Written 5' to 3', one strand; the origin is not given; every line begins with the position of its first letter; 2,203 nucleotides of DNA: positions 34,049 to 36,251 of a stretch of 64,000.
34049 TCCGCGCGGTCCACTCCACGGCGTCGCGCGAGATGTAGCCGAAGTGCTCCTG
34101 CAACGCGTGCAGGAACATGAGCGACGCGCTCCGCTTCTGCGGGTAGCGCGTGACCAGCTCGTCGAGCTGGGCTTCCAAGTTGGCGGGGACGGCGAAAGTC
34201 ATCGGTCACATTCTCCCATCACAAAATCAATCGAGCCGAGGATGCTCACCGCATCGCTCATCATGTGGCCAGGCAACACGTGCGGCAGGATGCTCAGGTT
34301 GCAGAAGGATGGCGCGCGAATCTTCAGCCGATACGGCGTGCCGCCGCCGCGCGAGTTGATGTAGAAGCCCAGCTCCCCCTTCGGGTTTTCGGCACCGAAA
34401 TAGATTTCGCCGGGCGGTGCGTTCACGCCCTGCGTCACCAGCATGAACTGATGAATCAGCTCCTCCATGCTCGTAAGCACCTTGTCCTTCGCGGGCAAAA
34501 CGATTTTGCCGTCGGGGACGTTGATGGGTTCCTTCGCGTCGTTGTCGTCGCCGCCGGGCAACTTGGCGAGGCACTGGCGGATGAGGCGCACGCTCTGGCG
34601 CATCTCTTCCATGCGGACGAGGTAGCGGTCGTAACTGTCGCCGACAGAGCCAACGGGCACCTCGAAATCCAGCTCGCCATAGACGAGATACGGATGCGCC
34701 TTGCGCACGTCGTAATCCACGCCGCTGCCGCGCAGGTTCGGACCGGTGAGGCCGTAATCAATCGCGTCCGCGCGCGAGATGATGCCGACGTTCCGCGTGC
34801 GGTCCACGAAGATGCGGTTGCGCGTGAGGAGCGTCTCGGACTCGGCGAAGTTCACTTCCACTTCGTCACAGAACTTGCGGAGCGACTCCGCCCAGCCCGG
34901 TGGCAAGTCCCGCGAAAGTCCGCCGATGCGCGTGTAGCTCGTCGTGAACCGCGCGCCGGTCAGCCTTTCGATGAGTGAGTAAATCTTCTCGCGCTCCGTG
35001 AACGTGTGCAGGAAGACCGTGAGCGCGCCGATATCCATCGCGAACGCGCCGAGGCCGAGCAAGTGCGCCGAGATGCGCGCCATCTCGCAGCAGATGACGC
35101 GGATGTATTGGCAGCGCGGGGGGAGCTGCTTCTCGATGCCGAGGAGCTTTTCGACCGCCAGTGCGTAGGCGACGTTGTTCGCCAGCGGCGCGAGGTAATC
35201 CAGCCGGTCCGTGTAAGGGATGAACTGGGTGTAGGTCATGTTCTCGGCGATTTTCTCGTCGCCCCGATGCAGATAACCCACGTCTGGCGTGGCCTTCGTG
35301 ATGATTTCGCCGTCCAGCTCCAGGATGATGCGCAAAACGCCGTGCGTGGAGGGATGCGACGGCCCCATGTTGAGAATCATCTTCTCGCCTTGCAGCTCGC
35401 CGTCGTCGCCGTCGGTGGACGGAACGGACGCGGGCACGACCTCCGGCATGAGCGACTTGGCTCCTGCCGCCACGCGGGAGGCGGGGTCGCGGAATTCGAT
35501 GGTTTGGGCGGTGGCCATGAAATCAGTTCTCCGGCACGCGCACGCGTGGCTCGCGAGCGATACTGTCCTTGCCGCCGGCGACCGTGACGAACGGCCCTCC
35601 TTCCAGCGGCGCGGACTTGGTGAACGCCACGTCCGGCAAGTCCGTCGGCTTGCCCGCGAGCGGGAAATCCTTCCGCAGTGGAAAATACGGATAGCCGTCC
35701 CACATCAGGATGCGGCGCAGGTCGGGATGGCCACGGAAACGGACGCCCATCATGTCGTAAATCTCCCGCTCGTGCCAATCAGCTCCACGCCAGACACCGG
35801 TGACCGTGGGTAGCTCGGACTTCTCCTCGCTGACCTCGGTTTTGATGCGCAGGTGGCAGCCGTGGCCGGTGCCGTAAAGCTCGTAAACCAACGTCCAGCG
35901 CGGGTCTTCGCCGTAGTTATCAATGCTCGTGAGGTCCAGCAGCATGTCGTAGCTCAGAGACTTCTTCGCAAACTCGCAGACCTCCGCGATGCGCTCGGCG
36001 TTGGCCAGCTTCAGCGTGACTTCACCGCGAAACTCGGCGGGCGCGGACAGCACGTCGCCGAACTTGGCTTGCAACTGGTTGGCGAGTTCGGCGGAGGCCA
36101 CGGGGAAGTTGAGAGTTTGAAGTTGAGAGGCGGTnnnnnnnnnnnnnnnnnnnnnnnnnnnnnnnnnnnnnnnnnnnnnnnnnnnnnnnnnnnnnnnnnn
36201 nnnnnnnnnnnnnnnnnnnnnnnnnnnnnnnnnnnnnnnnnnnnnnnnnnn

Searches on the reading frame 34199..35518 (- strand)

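Call 71: search_protein_families(library=pfam, proteins=[window:34199-35518:-], max_evalue=0.00001)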
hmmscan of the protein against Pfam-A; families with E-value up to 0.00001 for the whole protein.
window:34199-35518:- (439 aa): 1 family
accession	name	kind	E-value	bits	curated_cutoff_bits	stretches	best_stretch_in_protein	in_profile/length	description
PF00346.24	Complex1_49kDa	-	4.8e-114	380.4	24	1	162-439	1-271/271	Respiratory-chain NADH dehydrogenase, 49 Kd subunit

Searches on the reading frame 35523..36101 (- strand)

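Call 71: search_protein_families(library=pfam, proteins=[window:35523-36101:-], max_evalue=0.00001)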
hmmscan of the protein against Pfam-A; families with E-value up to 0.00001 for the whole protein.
window:35523-36101:- (192 aa): 1 family
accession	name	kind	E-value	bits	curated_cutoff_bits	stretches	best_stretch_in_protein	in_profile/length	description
PF00329.25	Complex1_30kDa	-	4.7e-40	137.4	22.5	1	34-151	4-123/124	Respiratory-chain NADH dehydrogenase, 30 Kd subunit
